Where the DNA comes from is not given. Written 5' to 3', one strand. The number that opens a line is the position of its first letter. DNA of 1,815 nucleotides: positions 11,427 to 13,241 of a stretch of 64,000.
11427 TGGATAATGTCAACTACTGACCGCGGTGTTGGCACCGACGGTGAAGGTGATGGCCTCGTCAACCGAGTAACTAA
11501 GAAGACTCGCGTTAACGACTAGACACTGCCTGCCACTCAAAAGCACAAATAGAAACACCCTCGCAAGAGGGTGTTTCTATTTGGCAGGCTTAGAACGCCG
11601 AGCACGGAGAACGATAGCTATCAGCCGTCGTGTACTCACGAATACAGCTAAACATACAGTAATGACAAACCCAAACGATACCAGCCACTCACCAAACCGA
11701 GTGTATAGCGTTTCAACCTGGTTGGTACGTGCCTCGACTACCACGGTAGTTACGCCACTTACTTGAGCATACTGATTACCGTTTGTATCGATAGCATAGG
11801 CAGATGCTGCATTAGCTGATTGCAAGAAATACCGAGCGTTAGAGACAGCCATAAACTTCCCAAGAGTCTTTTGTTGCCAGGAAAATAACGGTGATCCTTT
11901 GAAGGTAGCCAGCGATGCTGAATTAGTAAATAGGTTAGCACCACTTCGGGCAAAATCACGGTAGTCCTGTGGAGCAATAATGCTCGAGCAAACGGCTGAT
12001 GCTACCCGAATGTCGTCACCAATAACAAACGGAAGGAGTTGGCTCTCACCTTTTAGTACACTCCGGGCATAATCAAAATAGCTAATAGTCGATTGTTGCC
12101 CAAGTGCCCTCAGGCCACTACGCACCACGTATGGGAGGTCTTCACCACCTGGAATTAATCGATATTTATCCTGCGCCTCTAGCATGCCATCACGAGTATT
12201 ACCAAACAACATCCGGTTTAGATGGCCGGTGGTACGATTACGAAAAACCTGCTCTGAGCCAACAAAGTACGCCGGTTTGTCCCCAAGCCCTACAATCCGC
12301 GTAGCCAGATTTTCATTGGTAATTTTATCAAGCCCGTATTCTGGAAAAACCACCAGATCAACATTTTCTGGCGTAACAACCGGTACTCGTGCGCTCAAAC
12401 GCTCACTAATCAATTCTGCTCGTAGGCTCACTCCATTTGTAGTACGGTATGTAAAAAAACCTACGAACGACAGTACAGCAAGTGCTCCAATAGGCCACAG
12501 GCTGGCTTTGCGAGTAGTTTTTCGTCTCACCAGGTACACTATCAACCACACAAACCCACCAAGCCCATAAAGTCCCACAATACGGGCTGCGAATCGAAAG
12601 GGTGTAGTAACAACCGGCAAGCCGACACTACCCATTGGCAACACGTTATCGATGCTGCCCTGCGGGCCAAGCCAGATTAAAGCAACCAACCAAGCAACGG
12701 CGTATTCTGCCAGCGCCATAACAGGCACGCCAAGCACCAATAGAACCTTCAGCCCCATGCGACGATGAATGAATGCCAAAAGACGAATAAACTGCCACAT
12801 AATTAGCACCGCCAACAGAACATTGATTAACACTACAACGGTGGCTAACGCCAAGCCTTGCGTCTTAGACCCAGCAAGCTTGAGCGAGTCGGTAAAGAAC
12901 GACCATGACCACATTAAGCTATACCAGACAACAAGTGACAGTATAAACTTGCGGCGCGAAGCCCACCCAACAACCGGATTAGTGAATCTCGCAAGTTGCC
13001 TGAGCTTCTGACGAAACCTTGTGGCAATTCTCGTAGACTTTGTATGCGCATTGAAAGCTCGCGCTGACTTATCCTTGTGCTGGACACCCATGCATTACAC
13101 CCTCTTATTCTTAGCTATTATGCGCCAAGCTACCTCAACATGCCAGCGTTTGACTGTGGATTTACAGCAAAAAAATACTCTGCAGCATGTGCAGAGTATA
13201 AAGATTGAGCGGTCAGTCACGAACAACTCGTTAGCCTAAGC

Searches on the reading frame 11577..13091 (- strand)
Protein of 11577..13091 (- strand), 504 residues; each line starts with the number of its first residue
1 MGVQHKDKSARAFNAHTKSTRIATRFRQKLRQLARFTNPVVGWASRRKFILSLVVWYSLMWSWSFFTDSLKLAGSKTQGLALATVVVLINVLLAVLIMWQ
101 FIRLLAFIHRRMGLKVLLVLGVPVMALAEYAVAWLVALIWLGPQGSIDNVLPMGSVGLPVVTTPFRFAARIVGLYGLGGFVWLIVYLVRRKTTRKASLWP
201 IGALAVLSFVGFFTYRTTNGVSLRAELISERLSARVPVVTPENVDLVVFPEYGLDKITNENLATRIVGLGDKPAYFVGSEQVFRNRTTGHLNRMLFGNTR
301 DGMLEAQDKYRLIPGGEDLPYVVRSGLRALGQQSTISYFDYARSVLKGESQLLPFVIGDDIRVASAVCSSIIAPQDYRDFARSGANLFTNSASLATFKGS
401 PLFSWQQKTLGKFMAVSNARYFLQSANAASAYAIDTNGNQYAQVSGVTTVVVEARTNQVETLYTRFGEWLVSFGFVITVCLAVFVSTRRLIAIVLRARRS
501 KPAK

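Call 63: search_protein_families(library=pfam, proteins=[window:11577-13091:-], max_evalue=0.001)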
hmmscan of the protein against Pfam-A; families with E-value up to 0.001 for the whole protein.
window:11577-13091:- (504 aa): 1 family
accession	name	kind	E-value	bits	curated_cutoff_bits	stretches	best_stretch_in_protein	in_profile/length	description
PF00795.27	CN_hydrolase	-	6.5e-05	22.8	23.2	0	305-449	106-239/256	Carbon-nitrogen hydrolase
